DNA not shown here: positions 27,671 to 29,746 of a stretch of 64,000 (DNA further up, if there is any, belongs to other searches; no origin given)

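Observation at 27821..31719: Translationally coupled operon: small membrane protein, RCK-gated K+ channel, and a DUF429(RNase H-like)-RelA/SpoT alarmone-synthetase fusion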

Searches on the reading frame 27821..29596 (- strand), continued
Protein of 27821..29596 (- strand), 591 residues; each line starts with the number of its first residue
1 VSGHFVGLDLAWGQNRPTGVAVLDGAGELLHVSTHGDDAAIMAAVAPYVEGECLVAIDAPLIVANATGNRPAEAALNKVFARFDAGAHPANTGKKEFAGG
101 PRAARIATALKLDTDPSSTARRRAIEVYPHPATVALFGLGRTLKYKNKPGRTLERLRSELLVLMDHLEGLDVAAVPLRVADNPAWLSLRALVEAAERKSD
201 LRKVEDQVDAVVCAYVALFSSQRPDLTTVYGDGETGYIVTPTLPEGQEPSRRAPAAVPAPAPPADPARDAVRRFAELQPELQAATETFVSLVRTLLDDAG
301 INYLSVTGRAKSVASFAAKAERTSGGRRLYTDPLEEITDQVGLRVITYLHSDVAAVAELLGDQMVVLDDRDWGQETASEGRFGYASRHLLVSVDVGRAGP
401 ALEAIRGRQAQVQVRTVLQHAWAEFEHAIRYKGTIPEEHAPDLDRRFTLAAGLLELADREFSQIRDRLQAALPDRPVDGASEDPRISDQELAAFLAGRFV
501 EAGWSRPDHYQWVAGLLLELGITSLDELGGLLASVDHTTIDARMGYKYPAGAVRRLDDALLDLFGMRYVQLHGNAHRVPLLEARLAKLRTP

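Call 25: find_homologous_proteins(query=window:27821-29596:-)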
Query window:27821-29596:- (591 aa): 3275 proteins with E <= 0.001 among 8000 candidates; the best 120 are listed.
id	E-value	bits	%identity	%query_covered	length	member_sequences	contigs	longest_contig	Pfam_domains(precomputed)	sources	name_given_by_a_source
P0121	0.0e+0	1180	91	99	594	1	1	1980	PF04607.24,PF04250.20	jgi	jgi:predicted RNase H-like nuclease/ppGpp synthetase/RelA/SpoT-type nucleotidyltranferase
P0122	0.0e+0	1176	90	100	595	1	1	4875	PF04607.24,PF04250.20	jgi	jgi:predicted RNase H-like nuclease/ppGpp synthetase/RelA/SpoT-type nucleotidyltranferase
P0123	0.0e+0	1161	89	99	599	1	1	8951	PF04607.24,PF04250.20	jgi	jgi:predicted RNase H-like nuclease/ppGpp synthetase/RelA/SpoT-type nucleotidyltranferase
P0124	0.0e+0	1153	88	99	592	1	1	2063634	PF04607.24,PF04250.20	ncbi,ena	-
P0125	0.0e+0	1149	89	99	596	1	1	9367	PF04607.24,PF04250.20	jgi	jgi:predicted RNase H-like nuclease/ppGpp synthetase/RelA/SpoT-type nucleotidyltranferase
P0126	0.0e+0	1131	86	100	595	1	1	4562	PF04607.24,PF04250.20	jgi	jgi:predicted RNase H-like nuclease/ppGpp synthetase/RelA/SpoT-type nucleotidyltranferase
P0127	0.0e+0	1083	84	100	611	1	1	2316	PF04607.24,PF04250.20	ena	-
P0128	1.2e-272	924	73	99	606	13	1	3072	PF04607.24,PF04250.20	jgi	jgi:predicted RNase H-like nuclease/ppGpp synthetase/RelA/SpoT-type nucleotidyltranferase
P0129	1.2e-272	924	72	97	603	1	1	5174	PF04607.24,PF04250.20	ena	-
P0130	2.2e-272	923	72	99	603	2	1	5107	PF04607.24,PF04250.20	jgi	jgi:predicted RNase H-like nuclease/ppGpp synthetase/RelA/SpoT-type nucleotidyltranferase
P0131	1.0e-271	921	72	99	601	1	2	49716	PF04607.24,PF04250.20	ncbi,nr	ncbi:MAG: DUF429 domain-containing protein [Actinomycetota bacterium]|nr:DUF429 domain-containing pr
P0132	1.1e-271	921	73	99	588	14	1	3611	PF04607.24,PF04250.20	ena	-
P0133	1.6e-271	920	73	99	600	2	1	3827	PF04607.24,PF04250.20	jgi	jgi:predicted RNase H-like nuclease/ppGpp synthetase/RelA/SpoT-type nucleotidyltranferase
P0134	2.2e-271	920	72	97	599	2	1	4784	PF04607.24,PF04250.20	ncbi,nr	ncbi:MAG: DUF429 domain-containing protein [Nocardioidaceae bacterium]|nr:DUF429 domain-containing p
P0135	2.8e-271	919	73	99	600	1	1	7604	PF04607.24,PF04250.20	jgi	jgi:predicted RNase H-like nuclease/ppGpp synthetase/RelA/SpoT-type nucleotidyltranferase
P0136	2.6e-269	913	72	99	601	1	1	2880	PF04607.24,PF04250.20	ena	-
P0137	4.5e-269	912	72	97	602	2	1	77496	PF04607.24,PF04250.20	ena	-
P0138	1.3e-268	910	71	97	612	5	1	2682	PF04607.24,PF04250.20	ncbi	-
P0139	1.5e-268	910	72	99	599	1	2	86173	PF04607.24,PF04250.20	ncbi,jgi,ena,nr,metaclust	ncbi:MAG TPA: DUF429 domain-containing protein [Nocardioidaceae bacterium]|nr:DUF429 domain-containi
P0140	2.3e-268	910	72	99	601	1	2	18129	PF04607.24,PF04250.20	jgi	jgi:predicted RNase H-like nuclease/ppGpp synthetase/RelA/SpoT-type nucleotidyltranferase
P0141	2.4e-268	910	72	99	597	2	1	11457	PF04607.24,PF04250.20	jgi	jgi:predicted RNase H-like nuclease/ppGpp synthetase/RelA/SpoT-type nucleotidyltranferase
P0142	4.0e-268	909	71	99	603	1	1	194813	PF04607.24,PF04250.20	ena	-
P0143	2.3e-267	906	72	99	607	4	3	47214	PF04607.24,PF04250.20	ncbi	ncbi:MAG: DUF429 domain-containing protein [Nocardioides sp.]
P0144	4.3e-267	905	72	99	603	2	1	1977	PF04607.24,PF04250.20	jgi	jgi:predicted RNase H-like nuclease/ppGpp synthetase/RelA/SpoT-type nucleotidyltranferase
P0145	9.2e-267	904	71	99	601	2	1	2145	PF04607.24,PF04250.20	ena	-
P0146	9.7e-267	904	71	99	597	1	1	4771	PF04607.24,PF04250.20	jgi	jgi:predicted RNase H-like nuclease/ppGpp synthetase/RelA/SpoT-type nucleotidyltranferase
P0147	1.5e-266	904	72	99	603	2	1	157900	PF04607.24,PF04250.20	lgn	-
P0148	1.6e-266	904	72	99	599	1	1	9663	PF04607.24,PF04250.20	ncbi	ncbi:MAG: DUF429 domain-containing protein [Nocardioidaceae bacterium]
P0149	1.7e-266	904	71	99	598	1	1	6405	PF04607.24,PF04250.20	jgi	-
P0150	2.4e-266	903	72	99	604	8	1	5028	PF04607.24,PF04250.20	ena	-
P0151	3.0e-266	903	71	97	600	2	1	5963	PF04607.24,PF04250.20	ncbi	ncbi:MAG: DUF429 domain-containing protein [Nocardioidaceae bacterium]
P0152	3.4e-266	903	70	99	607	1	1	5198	PF04607.24,PF04250.20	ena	-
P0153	3.9e-266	902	70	99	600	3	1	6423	PF04607.24,PF04250.20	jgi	jgi:predicted RNase H-like nuclease/ppGpp synthetase/RelA/SpoT-type nucleotidyltranferase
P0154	4.4e-266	902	71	99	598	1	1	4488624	PF04607.24,PF04250.20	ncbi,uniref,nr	ncbi:DUF429 domain-containing protein [Nocardioides mesophilus]|uniref:DUF429 domain-containing prot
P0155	7.4e-266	901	70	99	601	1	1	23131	PF04607.24,PF04250.20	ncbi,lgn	-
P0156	1.2e-265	901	71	99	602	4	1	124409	PF04607.24,PF04250.20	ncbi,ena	-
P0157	1.2e-265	901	72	99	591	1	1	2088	PF04607.24,PF04250.20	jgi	-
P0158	1.3e-265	901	70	99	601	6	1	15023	PF04607.24,PF04250.20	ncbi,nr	ncbi:MAG TPA: DUF429 domain-containing protein [Nocardioidaceae bacterium]|nr:DUF429 domain-containi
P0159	1.4e-265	900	71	99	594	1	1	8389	PF04607.24,PF04250.20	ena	-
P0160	1.5e-265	900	71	97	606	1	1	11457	PF04607.24,PF04250.20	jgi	jgi:predicted RNase H-like nuclease/ppGpp synthetase/RelA/SpoT-type nucleotidyltranferase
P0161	5.0e-265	899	71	99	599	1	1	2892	PF04607.24,PF04250.20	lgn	-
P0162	6.2e-265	898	70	99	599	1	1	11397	PF04607.24,PF04250.20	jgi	jgi:predicted RNase H-like nuclease/ppGpp synthetase/RelA/SpoT-type nucleotidyltranferase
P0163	7.0e-265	898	71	99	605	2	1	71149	PF04607.24,PF04250.20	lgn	-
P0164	9.6e-265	898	71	99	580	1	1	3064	PF04607.24,PF04250.20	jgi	jgi:predicted RNase H-like nuclease/ppGpp synthetase/RelA/SpoT-type nucleotidyltranferase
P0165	1.0e-264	898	71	99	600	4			PF04607.24,PF04250.20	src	-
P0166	1.6e-264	897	71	99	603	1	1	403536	PF04607.24,PF04250.20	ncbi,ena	-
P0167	1.9e-264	897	71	99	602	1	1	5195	PF04607.24,PF04250.20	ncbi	-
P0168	2.2e-264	897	71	99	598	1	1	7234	PF04607.24,PF04250.20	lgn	-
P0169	3.0e-264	896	70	97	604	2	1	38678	PF04607.24,PF04250.20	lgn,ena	-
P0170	3.3e-264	896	71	99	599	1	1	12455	PF04607.24,PF04250.20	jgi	-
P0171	3.9e-264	896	71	99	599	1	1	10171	PF04607.24,PF04250.20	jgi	jgi:predicted RNase H-like nuclease/ppGpp synthetase/RelA/SpoT-type nucleotidyltranferase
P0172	5.4e-264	895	70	97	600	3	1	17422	PF04607.24,PF04250.20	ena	-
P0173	7.5e-264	895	70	99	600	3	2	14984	PF04607.24,PF04250.20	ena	-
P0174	8.7e-264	895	70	99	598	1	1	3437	PF04607.24,PF04250.20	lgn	-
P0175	8.9e-264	895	70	99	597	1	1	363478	PF04607.24,PF04250.20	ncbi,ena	-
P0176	9.8e-264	894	71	97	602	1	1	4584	PF04607.24,PF04250.20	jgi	jgi:predicted RNase H-like nuclease/ppGpp synthetase/RelA/SpoT-type nucleotidyltranferase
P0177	2.0e-263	893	72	97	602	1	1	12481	PF04607.24,PF04250.20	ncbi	ncbi:MAG: DUF429 domain-containing protein [Nocardioides sp.]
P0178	2.3e-263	893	70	99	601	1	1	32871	PF04607.24,PF04250.20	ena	-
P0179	2.5e-263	893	71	99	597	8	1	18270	PF04607.24,PF04250.20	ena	-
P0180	2.6e-263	893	71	99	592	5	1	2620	PF04607.24,PF04250.20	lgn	-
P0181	2.6e-263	893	71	99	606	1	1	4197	PF04607.24,PF04250.20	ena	-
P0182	3.6e-263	893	70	97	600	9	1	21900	PF04607.24,PF04250.20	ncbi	-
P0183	4.9e-263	892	71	97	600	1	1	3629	PF04607.24,PF04250.20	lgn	-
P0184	4.9e-263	892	71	99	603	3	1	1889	PF04607.24,PF04250.20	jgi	jgi:predicted RNase H-like nuclease/ppGpp synthetase/RelA/SpoT-type nucleotidyltranferase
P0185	7.9e-263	891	70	99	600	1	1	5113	PF04607.24,PF04250.20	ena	-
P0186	9.5e-263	891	70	99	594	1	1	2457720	PF04607.24,PF04250.20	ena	-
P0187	9.6e-263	891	71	97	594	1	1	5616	PF04607.24,PF04250.20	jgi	jgi:predicted RNase H-like nuclease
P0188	1.2e-262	891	70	97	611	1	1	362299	PF04607.24,PF04250.20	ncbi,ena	-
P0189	1.5e-262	890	71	99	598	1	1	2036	PF04607.24,PF04250.20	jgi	-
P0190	2.0e-262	890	70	99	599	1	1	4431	PF04607.24,PF04250.20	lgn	-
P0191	4.3e-262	889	71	99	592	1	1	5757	PF04607.24,PF04250.20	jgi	jgi:predicted RNase H-like nuclease/ppGpp synthetase/RelA/SpoT-type nucleotidyltranferase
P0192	6.6e-262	888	70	97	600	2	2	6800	PF04607.24,PF04250.20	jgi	-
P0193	7.0e-262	888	69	99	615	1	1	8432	PF04607.24,PF04250.20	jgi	jgi:predicted RNase H-like nuclease/ppGpp synthetase/RelA/SpoT-type nucleotidyltranferase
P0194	7.0e-262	888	69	99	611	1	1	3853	PF04607.24,PF04250.20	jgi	jgi:predicted RNase H-like nuclease/ppGpp synthetase/RelA/SpoT-type nucleotidyltranferase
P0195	8.6e-262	888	70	99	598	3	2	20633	PF04607.24,PF04250.20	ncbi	-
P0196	8.9e-262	888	71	99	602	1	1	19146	PF04607.24,PF04250.20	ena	-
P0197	1.3e-261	887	70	99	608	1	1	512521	PF04607.24,PF04250.20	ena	-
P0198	6.2e-261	885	69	97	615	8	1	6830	PF04607.24,PF04250.20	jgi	jgi:predicted RNase H-like nuclease/ppGpp synthetase/RelA/SpoT-type nucleotidyltranferase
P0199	9.0e-261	885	71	99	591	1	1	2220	PF04607.24,PF04250.20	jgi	jgi:predicted RNase H-like nuclease/ppGpp synthetase/RelA/SpoT-type nucleotidyltranferase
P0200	1.8e-260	884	70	99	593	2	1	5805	PF04607.24,PF04250.20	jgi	jgi:predicted RNase H-like nuclease/ppGpp synthetase/RelA/SpoT-type nucleotidyltranferase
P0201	2.2e-260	883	71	99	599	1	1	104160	PF04607.24,PF04250.20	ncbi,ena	-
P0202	2.3e-260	883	70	97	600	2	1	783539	PF04607.24,PF04250.20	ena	-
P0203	2.5e-260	883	69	99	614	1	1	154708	PF04607.24,PF04250.20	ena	-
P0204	2.8e-260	883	70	99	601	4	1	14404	PF04607.24,PF04250.20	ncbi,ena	-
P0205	2.9e-260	883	71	99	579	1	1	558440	PF04607.24,PF04250.20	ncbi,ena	-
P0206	3.0e-260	883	71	99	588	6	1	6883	PF04607.24,PF04250.20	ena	-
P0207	3.3e-260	883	71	99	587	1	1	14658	PF04607.24,PF04250.20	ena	-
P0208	3.5e-260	883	71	99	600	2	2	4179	PF04607.24,PF04250.20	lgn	-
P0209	3.7e-260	883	70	99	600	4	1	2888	PF04607.24,PF04250.20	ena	-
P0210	4.4e-260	882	69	99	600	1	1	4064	PF04607.24,PF04250.20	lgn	-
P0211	4.5e-260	882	72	98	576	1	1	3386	PF04607.24,PF04250.20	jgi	-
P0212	4.8e-260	882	70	97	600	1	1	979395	PF04607.24,PF04250.20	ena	-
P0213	5.1e-260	882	70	97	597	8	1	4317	PF04607.24,PF04250.20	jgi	jgi:predicted RNase H-like nuclease/ppGpp synthetase/RelA/SpoT-type nucleotidyltranferase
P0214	5.3e-260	882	70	100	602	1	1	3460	PF04607.24,PF04250.20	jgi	jgi:predicted RNase H-like nuclease/ppGpp synthetase/RelA/SpoT-type nucleotidyltranferase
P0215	1.6e-259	881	70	99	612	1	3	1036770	PF04607.24,PF04250.20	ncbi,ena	-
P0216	1.7e-259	880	70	99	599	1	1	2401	PF04607.24,PF04250.20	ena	-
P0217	2.1e-259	880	68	99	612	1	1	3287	PF04607.24,PF04250.20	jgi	jgi:predicted RNase H-like nuclease/ppGpp synthetase/RelA/SpoT-type nucleotidyltranferase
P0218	2.6e-259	880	69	99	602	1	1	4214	PF04607.24,PF04250.20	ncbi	ncbi:MAG: DUF429 domain-containing protein [Nocardioidaceae bacterium]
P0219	2.7e-259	880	70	99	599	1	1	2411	PF04607.24,PF04250.20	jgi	-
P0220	4.0e-259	879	69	99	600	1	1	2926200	PF04607.24,PF04250.20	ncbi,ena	-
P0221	7.3e-259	878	69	99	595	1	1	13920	PF04607.24,PF04250.20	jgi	jgi:predicted RNase H-like nuclease/ppGpp synthetase/RelA/SpoT-type nucleotidyltranferase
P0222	7.7e-259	878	71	99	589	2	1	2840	PF04607.24,PF04250.20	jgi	jgi:predicted RNase H-like nuclease/ppGpp synthetase/RelA/SpoT-type nucleotidyltranferase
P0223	9.2e-259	878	70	99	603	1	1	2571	PF04607.24,PF04250.20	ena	-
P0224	1.3e-258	878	70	99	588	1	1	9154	PF04607.24,PF04250.20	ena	-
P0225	1.7e-258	877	70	97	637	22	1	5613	PF04607.24,PF04250.20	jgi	jgi:predicted RNase H-like nuclease/ppGpp synthetase/RelA/SpoT-type nucleotidyltranferase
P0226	3.0e-258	876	69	99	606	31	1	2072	PF04607.24,PF04250.20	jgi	jgi:predicted RNase H-like nuclease/ppGpp synthetase/RelA/SpoT-type nucleotidyltranferase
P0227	3.1e-258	876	69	99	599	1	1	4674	PF04607.24,PF04250.20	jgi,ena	-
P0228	4.0e-258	876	70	99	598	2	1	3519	PF04607.24,PF04250.20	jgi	jgi:predicted RNase H-like nuclease/ppGpp synthetase/RelA/SpoT-type nucleotidyltranferase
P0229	5.0e-258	876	68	99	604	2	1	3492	PF04607.24,PF04250.20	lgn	-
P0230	6.9e-258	875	69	100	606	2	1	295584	PF04607.24,PF04250.20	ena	-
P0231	7.7e-258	875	69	99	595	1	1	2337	PF04607.24,PF04250.20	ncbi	-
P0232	1.2e-257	874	70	99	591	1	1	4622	PF04607.24,PF04250.20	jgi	jgi:predicted RNase H-like nuclease/ppGpp synthetase/RelA/SpoT-type nucleotidyltranferase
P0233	1.4e-257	874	69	97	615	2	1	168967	PF04607.24,PF04250.20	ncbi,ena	-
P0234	1.4e-257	874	70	99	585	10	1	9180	PF04607.24,PF04250.20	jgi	jgi:predicted RNase H-like nuclease/ppGpp synthetase/RelA/SpoT-type nucleotidyltranferase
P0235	1.6e-257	874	70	99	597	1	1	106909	PF04607.24,PF04250.20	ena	-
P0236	1.6e-257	874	70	99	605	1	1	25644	PF04607.24,PF04250.20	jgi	-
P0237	2.1e-257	873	70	99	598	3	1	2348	PF04607.24,PF04250.20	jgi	jgi:predicted RNase H-like nuclease/ppGpp synthetase/RelA/SpoT-type nucleotidyltranferase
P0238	3.1e-257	873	70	99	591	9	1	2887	PF04607.24,PF04250.20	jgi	jgi:predicted RNase H-like nuclease/ppGpp synthetase/RelA/SpoT-type nucleotidyltranferase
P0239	3.2e-257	873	69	99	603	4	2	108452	PF04607.24,PF04250.20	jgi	-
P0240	3.2e-257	873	69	99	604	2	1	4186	PF04607.24,PF04250.20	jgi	jgi:predicted RNase H-like nuclease/ppGpp synthetase/RelA/SpoT-type nucleotidyltranferase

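Call 26: find_encoding_contigs(protein=P0123, flank=8000, max_places=2)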
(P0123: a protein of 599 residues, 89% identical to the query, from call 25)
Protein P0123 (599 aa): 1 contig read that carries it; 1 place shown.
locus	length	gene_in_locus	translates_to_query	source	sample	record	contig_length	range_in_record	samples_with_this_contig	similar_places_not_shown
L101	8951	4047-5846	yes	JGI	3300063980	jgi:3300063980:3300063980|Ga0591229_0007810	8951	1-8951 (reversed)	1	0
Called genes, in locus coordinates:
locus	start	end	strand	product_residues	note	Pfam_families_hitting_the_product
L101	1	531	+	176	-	?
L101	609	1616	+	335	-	PF14518:Haem_oxygenas_2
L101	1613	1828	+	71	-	PF09360:zf-CDGSH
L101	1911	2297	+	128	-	PF19931:DUF6394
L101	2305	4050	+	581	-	PF07885:Ion_trans_2, PF02254:TrkA_N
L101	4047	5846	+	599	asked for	PF04250:DUF429, PF04607:RelA_SpoT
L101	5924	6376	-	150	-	-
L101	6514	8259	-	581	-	PF00009:GTP_EFTU, PF25461:Beta-barrel_SelB (faint), PF09107:WHD_3rd_SelB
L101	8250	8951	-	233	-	?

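Call 27: find_encoding_contigs(protein=P0125, flank=8000, max_places=2)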
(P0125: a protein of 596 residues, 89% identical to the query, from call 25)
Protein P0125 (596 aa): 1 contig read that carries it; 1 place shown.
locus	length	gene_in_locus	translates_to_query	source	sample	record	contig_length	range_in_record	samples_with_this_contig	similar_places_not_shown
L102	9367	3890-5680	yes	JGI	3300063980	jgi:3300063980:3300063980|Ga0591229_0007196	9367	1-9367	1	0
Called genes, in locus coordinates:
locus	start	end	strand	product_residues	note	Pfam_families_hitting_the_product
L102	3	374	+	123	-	?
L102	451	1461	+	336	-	PF14518:Haem_oxygenas_2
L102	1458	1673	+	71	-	PF09360:zf-CDGSH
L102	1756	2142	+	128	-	PF19931:DUF6394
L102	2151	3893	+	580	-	PF07885:Ion_trans_2 (weak), PF02254:TrkA_N, PF13478:XdhC_C (faint), PF02254:TrkA_N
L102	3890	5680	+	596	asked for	PF04250:DUF429, PF04607:RelA_SpoT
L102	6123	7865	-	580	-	PF00009:GTP_EFTU, PF25461:Beta-barrel_SelB (faint), PF09107:WHD_3rd_SelB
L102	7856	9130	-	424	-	PF12390:Se-cys_synth_N (weak), PF03841:SelA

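Call 28: find_encoding_contigs(protein=P0127, flank=3000, max_places=2)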
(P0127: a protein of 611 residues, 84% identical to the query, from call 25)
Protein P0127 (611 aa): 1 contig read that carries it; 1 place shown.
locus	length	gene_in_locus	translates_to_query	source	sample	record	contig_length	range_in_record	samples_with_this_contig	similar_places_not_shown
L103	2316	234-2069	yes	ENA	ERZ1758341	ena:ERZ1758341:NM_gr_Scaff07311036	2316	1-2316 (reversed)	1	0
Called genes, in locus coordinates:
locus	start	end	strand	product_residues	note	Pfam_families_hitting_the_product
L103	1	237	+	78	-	?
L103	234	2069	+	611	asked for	PF04250:DUF429, PF04607:RelA_SpoT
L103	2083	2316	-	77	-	?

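Call 29: find_encoding_contigs(protein=P0154, flank=6000, max_places=1)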
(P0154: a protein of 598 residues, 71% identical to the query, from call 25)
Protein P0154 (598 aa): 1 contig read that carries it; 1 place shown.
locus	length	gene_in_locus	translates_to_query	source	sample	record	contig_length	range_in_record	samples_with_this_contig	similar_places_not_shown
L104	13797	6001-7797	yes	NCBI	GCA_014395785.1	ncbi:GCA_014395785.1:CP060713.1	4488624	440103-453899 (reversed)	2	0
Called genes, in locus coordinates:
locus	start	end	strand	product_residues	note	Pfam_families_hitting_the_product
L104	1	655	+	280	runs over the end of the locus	-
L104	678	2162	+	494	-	PF03816:LytR_cpsA_psr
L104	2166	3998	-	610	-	-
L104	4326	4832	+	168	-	PF11343:DUF3145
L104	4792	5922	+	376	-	PF12146:Hydrolase_4 (faint), PF01738:DLH (weak), PF00326:Peptidase_S9, PF07859:Abhydrolase_3 (weak)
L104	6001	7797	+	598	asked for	PF04250:DUF429, PF04607:RelA_SpoT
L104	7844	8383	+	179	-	PF01872:RibD_C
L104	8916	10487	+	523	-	-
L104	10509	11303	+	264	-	PF05175:MTS, PF13649:Methyltransf_25 (weak)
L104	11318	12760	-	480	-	PF01039:Carboxyl_trans, PF03255:ACCA (weak), PF06833:MdcE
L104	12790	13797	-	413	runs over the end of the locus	PF00109:ketoacyl-synt, PF00108:Thiolase_N (weak), PF02801:Ketoacyl-synt_C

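Call 30: find_encoding_contigs(protein=P0139, flank=6000, max_places=1)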
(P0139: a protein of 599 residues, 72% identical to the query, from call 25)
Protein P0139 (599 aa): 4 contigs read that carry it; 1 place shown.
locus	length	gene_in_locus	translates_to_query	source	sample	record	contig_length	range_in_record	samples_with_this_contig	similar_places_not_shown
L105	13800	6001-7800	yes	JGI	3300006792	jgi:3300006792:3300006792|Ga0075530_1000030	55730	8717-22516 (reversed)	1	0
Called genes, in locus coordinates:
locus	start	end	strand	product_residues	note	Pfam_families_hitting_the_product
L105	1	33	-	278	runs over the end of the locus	PF00378:ECH_1, PF16113:ECH_2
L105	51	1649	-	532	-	PF00005:ABC_tran, PF13555:AAA_29 (faint), PF02463:SMC_N (faint), PF13238:AAA_18 (faint), PF12848:ABC_tran_Xtn, PF00005:ABC_tran, PF13304:AAA_21 (weak)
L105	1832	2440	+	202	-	PF02632:BioY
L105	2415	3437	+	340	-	PF00501:AMP-binding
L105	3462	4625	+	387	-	PF00108:Thiolase_N, PF02803:Thiolase_C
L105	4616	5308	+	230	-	PF00005:ABC_tran, PF02463:SMC_N, PF13304:AAA_21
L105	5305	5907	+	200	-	PF02361:CbiQ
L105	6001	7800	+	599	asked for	PF04250:DUF429, PF04607:RelA_SpoT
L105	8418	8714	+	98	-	PF08241:Methyltransf_11 (faint)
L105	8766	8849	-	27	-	-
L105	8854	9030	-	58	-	-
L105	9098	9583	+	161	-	-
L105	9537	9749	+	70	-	-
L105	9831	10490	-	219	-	PF18854:baeRF_family10, PF03464:eRF1_2 (weak), PF18859:acVLRF1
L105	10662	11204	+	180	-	PF20139:DUF6529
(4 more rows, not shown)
